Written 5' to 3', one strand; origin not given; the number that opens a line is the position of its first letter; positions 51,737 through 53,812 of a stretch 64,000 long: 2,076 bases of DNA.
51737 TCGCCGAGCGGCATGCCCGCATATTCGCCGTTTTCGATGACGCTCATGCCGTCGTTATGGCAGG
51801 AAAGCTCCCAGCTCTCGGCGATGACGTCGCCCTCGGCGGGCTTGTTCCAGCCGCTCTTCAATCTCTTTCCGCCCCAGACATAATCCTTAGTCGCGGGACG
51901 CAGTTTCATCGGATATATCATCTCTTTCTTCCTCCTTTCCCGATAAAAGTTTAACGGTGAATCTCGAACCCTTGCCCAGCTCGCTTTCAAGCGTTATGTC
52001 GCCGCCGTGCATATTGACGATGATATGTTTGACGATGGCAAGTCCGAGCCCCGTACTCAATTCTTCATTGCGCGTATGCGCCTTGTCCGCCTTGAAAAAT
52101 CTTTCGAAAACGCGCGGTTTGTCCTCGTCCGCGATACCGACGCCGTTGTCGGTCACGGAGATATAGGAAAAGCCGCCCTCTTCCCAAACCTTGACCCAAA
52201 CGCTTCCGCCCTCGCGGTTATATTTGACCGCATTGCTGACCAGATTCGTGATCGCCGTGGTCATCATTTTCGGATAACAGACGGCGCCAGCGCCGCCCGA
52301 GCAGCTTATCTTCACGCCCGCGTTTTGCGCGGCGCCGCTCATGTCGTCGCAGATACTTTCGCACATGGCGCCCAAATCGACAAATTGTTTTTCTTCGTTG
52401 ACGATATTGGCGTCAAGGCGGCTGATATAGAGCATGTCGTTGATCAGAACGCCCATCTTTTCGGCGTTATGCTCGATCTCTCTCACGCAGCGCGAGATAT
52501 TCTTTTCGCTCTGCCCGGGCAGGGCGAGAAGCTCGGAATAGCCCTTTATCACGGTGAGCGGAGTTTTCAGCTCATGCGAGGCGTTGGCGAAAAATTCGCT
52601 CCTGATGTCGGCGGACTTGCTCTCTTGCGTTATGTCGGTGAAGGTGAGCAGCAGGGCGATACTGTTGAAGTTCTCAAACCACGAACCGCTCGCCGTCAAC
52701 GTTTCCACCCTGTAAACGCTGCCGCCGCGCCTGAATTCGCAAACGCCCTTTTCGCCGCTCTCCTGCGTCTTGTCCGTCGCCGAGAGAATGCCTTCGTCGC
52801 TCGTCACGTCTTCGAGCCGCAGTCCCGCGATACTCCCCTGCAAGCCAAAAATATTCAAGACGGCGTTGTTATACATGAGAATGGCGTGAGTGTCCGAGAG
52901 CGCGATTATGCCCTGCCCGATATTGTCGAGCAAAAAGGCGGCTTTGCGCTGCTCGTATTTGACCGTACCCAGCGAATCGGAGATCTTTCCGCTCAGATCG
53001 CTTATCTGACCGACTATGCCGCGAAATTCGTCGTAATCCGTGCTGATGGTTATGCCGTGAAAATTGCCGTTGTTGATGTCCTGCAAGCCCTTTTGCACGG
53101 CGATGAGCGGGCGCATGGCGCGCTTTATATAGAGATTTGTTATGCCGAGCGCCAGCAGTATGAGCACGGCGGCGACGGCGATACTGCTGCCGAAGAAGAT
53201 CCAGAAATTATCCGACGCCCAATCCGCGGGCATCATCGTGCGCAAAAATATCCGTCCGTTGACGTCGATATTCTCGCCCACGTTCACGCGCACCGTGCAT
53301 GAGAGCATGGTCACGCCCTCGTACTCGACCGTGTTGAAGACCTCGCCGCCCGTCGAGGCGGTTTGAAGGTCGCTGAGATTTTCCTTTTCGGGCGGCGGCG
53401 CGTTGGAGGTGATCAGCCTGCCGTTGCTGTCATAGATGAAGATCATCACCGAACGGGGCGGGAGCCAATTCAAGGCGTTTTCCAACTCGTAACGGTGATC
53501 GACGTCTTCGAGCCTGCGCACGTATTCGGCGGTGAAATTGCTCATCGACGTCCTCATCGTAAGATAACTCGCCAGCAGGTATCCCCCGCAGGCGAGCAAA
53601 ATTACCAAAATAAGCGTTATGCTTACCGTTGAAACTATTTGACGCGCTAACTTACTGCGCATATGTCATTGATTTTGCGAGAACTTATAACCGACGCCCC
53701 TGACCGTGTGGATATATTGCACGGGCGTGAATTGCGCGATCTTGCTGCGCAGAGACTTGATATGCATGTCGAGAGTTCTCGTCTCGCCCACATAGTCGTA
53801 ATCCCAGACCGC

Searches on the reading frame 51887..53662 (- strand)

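Call 33: search_protein_families(library=ncbifam, proteins=[window:51887-53662:-], max_evalue=0.001)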
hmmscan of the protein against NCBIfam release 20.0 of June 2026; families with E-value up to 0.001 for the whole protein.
window:51887-53662:- (591 aa): 81 families (the best 25 are shown)
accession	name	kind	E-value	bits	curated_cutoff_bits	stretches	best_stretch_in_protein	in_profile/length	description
NF046044.1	PnpS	equivalog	1.1e-72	245.3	400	1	188-572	4-389/390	two-component system histidine kinase PnpS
TIGR02966.1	phoR_proteo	equivalog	3e-66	223.7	334.2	1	244-572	11-333/333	phosphate regulon sensor histidine kinase PhoR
NF033092.0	HK_WalK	equivalog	1e-64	219.2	725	1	133-572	154-592/594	cell wall metabolism sensor histidine kinase WalK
NF047874.1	MASE3_PAS_HK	subfamily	9.5e-53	179.9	560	1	219-587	245-637/655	MASE3 domain-containing sensor histidine kinase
TIGR01386.1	cztS_silS_copS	subfamily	6.4e-43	147.4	292.55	1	355-572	242-456/457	heavy metal sensor histidine kinase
NF041735.1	hist_kin_RppB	equivalog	3.7e-42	144.6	400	1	356-572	218-437/438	two-component system sensor histidine kinase RppB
NF008235.0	PRK11006.1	equivalog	3.5e-41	141.5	390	1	336-572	186-421/431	phosphate regulon sensor histidine kinase PhoR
NF008468.0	PRK11360.1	equivalog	7.1e-41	140.3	646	1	160-579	198-613/616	two-component system sensor histidine kinase AtoS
NF033093.1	HK_VicK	exception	3.8e-40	137.9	680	1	162-582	15-443/448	cell wall metabolism sensor histidine kinase VicK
NF040691.1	MtrAB_MtrB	equivalog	3.3e-38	132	450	1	332-572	250-490/507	MtrAB system histidine kinase MtrB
NF008312.0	PRK11100.1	equivalog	5.9e-37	127.6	356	1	360-572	262-472/477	two-component system sensor histidine kinase CreC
NF045911.1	TCSHisKinNblS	equivalog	3e-36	124.9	1000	1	166-572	192-618/621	two-component system sensor histidine kinase NblS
NF038297.2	hybrid_HK_HrmK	equivalog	3.4e-34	118.4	725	1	348-582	229-465/607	hybrid histidine kinase/response regulator HrmK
NF007345.0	PRK09835.1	subfamily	8.6e-34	116.9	423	1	354-572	262-478/482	Cu(+)/Ag(+) sensor histidine kinase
TIGR02956.1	TMAO_torS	equivalog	9e-34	116.7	676.5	1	351-573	461-681/967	TMAO reductase system sensor histidine kinase/response regulator TorS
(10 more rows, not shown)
